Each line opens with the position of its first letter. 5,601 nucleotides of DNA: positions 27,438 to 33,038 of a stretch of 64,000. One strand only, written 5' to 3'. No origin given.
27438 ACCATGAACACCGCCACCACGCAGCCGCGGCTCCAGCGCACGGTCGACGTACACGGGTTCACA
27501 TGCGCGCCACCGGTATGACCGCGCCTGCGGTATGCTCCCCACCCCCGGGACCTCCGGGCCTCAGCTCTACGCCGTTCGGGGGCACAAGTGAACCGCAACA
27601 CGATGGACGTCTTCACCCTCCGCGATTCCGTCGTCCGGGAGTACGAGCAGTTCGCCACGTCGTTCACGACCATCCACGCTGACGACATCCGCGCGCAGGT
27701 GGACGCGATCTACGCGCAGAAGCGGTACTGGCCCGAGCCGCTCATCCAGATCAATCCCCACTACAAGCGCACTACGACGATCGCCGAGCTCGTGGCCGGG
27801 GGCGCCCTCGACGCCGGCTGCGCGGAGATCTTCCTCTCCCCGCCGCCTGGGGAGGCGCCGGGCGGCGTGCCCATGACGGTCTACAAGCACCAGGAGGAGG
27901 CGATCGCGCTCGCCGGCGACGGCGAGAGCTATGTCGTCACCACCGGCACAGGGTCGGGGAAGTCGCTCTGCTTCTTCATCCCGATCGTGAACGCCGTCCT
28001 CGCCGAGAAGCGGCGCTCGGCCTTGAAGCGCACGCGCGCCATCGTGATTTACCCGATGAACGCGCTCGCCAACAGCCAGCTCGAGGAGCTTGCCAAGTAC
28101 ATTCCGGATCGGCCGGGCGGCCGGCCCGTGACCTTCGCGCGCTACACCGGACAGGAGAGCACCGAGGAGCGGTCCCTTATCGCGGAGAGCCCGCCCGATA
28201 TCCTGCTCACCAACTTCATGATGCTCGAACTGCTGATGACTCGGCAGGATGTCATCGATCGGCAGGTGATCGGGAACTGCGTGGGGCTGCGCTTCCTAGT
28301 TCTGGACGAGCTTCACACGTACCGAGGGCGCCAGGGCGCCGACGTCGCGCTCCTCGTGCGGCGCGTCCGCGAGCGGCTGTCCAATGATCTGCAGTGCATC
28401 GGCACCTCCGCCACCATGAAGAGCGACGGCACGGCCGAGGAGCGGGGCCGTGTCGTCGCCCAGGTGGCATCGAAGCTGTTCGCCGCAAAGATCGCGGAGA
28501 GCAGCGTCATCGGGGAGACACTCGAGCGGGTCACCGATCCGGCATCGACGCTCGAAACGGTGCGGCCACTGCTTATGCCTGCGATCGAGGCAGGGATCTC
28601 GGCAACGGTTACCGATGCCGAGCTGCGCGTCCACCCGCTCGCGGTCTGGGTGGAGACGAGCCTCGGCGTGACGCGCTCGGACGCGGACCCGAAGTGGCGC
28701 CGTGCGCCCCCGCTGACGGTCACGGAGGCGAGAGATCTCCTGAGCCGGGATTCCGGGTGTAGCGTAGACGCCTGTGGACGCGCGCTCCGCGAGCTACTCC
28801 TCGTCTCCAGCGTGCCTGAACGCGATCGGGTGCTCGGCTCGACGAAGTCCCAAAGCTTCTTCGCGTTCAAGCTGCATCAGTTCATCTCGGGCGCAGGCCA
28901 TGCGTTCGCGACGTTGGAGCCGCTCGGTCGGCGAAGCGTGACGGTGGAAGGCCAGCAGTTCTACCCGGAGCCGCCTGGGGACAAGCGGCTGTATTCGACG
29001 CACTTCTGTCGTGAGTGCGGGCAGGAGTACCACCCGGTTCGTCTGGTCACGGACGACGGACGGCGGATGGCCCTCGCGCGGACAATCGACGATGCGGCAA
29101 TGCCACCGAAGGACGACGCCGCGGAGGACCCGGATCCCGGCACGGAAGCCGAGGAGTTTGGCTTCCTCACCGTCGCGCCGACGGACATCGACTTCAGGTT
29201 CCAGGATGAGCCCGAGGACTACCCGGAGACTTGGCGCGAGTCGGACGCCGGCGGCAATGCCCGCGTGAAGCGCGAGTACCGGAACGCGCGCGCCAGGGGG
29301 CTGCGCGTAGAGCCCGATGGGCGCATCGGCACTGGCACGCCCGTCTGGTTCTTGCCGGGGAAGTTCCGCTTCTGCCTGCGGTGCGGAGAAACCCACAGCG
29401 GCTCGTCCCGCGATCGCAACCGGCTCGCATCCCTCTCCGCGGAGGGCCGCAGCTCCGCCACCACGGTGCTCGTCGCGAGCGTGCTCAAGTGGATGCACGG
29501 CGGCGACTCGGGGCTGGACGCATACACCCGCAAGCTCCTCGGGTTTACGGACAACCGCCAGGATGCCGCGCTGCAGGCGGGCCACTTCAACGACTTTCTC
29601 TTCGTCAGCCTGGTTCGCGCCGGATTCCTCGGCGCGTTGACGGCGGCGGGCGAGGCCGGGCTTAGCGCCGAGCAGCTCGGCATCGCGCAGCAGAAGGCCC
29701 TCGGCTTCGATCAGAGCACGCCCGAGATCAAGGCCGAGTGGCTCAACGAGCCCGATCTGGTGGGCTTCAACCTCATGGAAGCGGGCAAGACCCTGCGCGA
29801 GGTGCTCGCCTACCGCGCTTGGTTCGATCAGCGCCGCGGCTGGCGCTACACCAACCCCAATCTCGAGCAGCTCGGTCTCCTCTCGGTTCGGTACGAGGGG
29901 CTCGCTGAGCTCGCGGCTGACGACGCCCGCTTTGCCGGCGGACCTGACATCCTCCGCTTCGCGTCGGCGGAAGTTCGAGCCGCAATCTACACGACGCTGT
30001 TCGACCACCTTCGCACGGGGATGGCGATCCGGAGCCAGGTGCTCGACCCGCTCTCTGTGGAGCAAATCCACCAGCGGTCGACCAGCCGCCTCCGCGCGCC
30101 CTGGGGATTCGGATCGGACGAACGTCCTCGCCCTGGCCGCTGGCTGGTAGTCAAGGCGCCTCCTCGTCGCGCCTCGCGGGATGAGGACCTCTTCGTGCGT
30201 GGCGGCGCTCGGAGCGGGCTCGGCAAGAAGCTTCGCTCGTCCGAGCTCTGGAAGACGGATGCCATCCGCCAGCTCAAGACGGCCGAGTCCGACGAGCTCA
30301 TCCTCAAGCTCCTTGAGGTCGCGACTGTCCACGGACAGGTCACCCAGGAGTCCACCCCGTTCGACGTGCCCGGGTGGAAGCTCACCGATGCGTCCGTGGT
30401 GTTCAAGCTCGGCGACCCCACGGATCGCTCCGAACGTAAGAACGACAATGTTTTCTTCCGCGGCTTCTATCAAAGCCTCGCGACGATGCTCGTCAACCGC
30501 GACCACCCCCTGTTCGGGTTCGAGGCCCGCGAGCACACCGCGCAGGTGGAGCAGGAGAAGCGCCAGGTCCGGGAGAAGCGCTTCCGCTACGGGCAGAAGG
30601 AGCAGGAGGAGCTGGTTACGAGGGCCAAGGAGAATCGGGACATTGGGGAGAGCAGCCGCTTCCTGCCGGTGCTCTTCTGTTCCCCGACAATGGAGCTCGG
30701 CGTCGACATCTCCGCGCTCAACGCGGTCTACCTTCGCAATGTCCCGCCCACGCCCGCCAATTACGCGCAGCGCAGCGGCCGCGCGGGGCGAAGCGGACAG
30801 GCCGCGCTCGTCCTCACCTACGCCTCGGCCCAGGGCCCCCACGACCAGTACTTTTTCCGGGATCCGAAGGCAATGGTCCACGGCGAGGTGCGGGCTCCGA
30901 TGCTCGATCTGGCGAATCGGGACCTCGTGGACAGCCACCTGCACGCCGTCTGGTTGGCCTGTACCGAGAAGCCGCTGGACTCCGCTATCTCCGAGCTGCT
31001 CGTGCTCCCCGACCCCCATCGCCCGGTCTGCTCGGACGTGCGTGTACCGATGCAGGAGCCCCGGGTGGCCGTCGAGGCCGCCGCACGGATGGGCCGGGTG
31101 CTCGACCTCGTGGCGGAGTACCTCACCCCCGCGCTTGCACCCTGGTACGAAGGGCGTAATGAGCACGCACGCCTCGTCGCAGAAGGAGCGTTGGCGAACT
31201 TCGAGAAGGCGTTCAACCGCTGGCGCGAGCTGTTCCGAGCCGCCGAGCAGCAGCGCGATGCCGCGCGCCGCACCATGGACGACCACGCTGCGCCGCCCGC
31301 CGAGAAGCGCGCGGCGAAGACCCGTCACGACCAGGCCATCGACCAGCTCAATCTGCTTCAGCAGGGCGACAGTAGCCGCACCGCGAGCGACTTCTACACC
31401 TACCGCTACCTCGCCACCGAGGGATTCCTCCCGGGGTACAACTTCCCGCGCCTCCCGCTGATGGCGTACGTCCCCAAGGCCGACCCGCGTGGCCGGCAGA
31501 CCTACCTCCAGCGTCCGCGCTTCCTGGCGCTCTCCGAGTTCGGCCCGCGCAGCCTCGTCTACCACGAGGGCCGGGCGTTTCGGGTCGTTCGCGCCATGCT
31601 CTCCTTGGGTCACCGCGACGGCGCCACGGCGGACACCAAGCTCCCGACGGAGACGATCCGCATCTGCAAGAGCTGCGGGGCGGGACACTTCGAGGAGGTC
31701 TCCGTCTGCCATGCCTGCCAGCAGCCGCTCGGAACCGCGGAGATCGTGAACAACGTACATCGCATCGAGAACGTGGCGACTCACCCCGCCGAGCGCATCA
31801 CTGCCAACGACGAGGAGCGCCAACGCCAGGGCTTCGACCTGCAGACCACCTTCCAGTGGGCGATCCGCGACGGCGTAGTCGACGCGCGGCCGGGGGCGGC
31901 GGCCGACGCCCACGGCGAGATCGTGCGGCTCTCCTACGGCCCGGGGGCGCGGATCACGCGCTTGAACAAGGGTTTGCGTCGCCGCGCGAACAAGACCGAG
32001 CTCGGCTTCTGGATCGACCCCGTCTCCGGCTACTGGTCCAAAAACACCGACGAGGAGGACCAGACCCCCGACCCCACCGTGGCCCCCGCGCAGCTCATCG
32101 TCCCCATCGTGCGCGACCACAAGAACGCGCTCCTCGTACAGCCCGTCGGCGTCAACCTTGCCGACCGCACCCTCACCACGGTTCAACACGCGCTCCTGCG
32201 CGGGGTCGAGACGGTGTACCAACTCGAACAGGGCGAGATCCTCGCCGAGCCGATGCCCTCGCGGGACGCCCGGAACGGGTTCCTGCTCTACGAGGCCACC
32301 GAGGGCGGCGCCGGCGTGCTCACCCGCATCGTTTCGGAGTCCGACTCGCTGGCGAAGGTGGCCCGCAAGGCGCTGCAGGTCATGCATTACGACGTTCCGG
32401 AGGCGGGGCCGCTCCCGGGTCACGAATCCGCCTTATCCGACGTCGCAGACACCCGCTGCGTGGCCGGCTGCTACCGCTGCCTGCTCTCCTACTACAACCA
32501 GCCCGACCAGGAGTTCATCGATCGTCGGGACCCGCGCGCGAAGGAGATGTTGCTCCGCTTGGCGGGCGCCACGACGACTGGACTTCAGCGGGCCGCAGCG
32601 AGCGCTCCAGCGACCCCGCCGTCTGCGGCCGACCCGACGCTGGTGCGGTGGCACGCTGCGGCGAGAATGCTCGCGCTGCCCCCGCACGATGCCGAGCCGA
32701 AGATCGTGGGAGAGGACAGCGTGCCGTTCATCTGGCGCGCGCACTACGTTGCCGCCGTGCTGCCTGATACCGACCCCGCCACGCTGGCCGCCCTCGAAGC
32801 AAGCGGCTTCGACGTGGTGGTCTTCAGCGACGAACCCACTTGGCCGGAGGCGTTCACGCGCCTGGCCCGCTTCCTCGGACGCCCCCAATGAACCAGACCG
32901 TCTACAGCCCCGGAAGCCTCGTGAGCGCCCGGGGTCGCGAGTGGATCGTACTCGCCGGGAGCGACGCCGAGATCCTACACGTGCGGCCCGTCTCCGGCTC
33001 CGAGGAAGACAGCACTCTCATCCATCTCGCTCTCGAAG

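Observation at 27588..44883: Atypical class-1-DISARM-like operon: DrmA-DrmB fusion, DrmD, two methyltransferases, an AlbA_2 protein, and no DrmC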

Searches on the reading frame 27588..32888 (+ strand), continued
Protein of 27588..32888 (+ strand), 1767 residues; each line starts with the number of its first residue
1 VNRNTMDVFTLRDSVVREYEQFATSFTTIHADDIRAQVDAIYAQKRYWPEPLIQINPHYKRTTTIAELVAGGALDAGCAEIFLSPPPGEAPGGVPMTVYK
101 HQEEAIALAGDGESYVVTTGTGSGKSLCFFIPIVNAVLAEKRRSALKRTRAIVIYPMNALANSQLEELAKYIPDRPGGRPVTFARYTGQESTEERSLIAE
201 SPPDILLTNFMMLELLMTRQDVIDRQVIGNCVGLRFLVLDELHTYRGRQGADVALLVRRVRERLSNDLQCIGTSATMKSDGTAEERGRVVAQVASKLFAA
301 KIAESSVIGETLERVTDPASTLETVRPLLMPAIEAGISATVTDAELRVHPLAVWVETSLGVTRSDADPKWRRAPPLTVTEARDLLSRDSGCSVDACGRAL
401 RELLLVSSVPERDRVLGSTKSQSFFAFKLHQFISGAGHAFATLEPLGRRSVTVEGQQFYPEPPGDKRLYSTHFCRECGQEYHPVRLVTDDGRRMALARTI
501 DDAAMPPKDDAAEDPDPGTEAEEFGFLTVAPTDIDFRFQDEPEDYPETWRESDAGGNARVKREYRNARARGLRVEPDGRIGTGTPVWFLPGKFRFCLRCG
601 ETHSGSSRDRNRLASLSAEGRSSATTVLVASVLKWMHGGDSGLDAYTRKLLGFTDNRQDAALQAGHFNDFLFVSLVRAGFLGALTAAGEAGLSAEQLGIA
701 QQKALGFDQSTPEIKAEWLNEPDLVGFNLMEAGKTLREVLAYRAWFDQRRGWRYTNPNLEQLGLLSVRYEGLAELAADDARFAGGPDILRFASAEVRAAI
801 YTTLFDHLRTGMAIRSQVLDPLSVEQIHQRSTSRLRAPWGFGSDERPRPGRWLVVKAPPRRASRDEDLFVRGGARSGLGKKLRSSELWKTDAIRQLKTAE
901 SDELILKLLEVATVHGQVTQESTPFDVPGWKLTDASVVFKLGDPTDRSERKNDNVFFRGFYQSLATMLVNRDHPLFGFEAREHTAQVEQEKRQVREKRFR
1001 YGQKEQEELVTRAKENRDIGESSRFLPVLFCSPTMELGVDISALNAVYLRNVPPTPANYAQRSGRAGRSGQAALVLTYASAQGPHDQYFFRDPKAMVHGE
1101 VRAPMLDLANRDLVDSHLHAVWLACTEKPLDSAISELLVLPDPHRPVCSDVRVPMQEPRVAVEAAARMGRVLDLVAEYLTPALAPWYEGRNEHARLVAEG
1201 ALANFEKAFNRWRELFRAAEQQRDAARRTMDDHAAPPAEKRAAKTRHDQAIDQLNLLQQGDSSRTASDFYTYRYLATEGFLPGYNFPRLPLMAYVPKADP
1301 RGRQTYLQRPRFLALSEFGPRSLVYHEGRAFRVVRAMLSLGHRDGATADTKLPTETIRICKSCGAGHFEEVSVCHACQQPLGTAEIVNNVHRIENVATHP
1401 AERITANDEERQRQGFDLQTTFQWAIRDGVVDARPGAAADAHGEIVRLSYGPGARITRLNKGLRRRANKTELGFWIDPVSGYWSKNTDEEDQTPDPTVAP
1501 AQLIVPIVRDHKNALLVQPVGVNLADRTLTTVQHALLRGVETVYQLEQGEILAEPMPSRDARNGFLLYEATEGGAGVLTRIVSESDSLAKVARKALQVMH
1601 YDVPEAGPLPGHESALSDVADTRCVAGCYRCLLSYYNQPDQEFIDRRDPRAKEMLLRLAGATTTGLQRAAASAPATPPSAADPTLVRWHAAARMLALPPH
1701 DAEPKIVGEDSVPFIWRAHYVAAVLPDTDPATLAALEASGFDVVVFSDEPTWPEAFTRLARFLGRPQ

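Call 79: search_protein_families(library=pfam, proteins=[L022:17842-19824:+, L018:23201-25186:+, L024:12587-13351:+, L065:22006-22770:+, L009:22058-23296:+, L032:21978-22763:+, L039:21788-23191:+, L012:21652-23697:+, L051:22349-24997:+, L072:22483-25122:+], max_evalue=0.01)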
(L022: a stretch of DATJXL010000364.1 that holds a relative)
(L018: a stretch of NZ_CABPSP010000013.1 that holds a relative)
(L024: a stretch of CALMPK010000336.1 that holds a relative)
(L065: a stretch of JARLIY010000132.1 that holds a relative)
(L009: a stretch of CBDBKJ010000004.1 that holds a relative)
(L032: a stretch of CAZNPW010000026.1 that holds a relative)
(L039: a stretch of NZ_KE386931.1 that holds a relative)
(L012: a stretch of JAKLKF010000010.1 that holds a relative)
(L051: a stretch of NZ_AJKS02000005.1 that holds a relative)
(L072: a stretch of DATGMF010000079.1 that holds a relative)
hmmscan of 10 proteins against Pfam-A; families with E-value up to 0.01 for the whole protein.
L022:17842-19824:+ (660 aa): 2 families
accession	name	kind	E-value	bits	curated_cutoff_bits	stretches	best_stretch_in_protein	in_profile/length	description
PF10088.15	DUF2326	-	0.00093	19.3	28.7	1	561-658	37-139/141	Uncharacterised protein conserved in bacteria (DUF2326)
PF05335.18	DUF745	-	0.0023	18.1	33.3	1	312-374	58-120/183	Protein of unknown function (DUF745)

L018:23201-25186:+ (661 aa): 0 families

L024:12587-13351:+ (254 aa): 1 family
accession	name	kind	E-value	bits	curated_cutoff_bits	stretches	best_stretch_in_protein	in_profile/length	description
PF13391.12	HNH_2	-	5.5e-11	42.6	21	1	153-206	1-66/66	HNH endonuclease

L065:22006-22770:+ (254 aa): 1 family
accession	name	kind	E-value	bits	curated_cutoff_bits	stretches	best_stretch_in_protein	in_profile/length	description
PF13391.12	HNH_2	-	1.7e-10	41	21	1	155-206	1-65/66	HNH endonuclease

L009:22058-23296:+ (412 aa): 5 families
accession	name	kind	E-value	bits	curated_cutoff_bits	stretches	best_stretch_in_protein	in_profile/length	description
PF13304.12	AAA_21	-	9.8e-16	59.1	27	1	35-322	8-304/304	AAA domain, putative AbiEii toxin, Type IV TA system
PF13175.12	AAA_15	-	8.7e-13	49.1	32.1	2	6-47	3-44/374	AAA ATPase domain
PF13476.12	AAA_23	-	6e-08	34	27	1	9-115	2-105/201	AAA domain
PF02463.25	SMC_N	-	3.9e-07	30.2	40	1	6-51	2-49/220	RecF/RecN/SMC N terminal domain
PF11398.14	DUF2813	-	2.6e-06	27.5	21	0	280-333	286-337/372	Protein of unknown function (DUF2813)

L032:21978-22763:+ (261 aa): 0 families

L039:21788-23191:+ (467 aa): 2 families
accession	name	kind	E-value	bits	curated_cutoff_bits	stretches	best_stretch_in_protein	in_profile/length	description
PF19276.4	HD_assoc_2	-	2.1e-12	47.4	23.1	2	244-289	18-63/222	HD associated region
PF01966.28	HD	-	9.1e-11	42.5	22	1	70-184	1-106/116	HD domain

L012:21652-23697:+ (681 aa): 0 families

L051:22349-24997:+ (882 aa): 2 families
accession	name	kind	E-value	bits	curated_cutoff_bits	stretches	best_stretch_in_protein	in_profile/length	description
PF07728.20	AAA_5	-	1e-11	45.5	22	1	593-729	26-139/139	AAA domain (dynein-related subfamily)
PF00004.35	AAA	-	0.0061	17.5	21.2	0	437-449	2-14/131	ATPase family associated with various cellular activities (AAA)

L072:22483-25122:+ (879 aa): 9 families
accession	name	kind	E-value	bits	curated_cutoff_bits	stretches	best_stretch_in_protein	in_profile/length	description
PF13087.12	AAA_12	-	2.7e-35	122.2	27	1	618-806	15-193/195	AAA domain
PF13086.12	AAA_11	-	2.1e-19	70.7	27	1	162-589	3-256/257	AAA domain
PF13538.12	UvrD_C_2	-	1.4e-08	34.9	27.4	1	745-804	1-52/52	UvrD-like helicase C-terminal domain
PF13245.12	AAA_19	-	3.1e-08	34.3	25.1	1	452-585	46-131/134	AAA domain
PF01443.25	Viral_helicase1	-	3.4e-08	34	21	1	534-584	47-98/228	Viral superfamily 1 RNA helicase core domain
PF13361.12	UvrD_C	-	3.3e-05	23.9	25.6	1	728-805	269-347/350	UvrD-like helicase C-terminal domain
PF00004.35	AAA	-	0.00042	21.2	21.2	1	180-201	3-24/131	ATPase family associated with various cellular activities (AAA)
PF13401.12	AAA_22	-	0.0013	19.5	27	1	176-273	6-76/130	AAA domain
PF24423.1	OVT1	-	0.0083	16.9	30.9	1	394-451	22-79/100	Major antigen, helical domain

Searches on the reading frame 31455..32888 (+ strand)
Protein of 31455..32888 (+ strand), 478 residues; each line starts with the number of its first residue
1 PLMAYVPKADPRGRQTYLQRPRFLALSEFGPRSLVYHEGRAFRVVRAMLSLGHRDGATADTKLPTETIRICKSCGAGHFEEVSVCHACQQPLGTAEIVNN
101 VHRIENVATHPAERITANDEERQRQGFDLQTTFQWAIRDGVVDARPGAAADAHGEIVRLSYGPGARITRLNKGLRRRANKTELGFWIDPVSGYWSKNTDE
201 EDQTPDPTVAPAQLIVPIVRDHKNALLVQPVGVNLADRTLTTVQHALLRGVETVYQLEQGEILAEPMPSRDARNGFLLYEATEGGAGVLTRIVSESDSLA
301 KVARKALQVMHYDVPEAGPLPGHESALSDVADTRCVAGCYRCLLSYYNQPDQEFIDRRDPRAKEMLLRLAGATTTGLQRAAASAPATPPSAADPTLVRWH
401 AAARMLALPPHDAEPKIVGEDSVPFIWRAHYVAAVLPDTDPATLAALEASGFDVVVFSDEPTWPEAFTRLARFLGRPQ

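Call 57: predict_structure(alignment_id=A2)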
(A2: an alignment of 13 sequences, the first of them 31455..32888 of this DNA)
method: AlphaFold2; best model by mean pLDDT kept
length: 478 residues; sequences in the alignment: 13
mean_pLDDT: 69.6   pTM: 0.61
mean pLDDT of the five models: 69.6, 68.5, 67.7, 61.9, 56.6
residues with pLDDT >= 90: 67; 70-90: 212; 50-70: 81; < 50: 118
segments of 3 or more residues with pLDDT < 50: 1-57, 104-124, 199-205, 335-350, 380-391
pLDDT, mean of each block of 10 residues (from residue 1): 33 36 38 41 40 46 74 81 82 82 46 35 54 83 88 90 83 55 61 52 48 69 87 77 87 79 68 76 70 89 91 88 88 52 40 75 93 76 32 70 85 83 87 88 89 89 89 77
secondary structure, 60 per line:
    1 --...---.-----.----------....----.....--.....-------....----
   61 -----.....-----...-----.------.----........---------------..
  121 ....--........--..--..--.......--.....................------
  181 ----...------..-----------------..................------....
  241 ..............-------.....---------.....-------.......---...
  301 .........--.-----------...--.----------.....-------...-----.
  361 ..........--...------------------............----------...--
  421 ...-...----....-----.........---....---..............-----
elements in order: H26-29 E34-38 E41-45 H53-56 E66-70 E76-78 E96-103 H119-124 E127-134 E145-151 E154-174 E185-187 E213-230 H237-254 E262-266 E276-280 H288-294 H298-309 H340-344 H360-370 E373-375 H394-405 E416-418 E421-423 E425-427 E432-435 H441-449 E453-456 H460-473
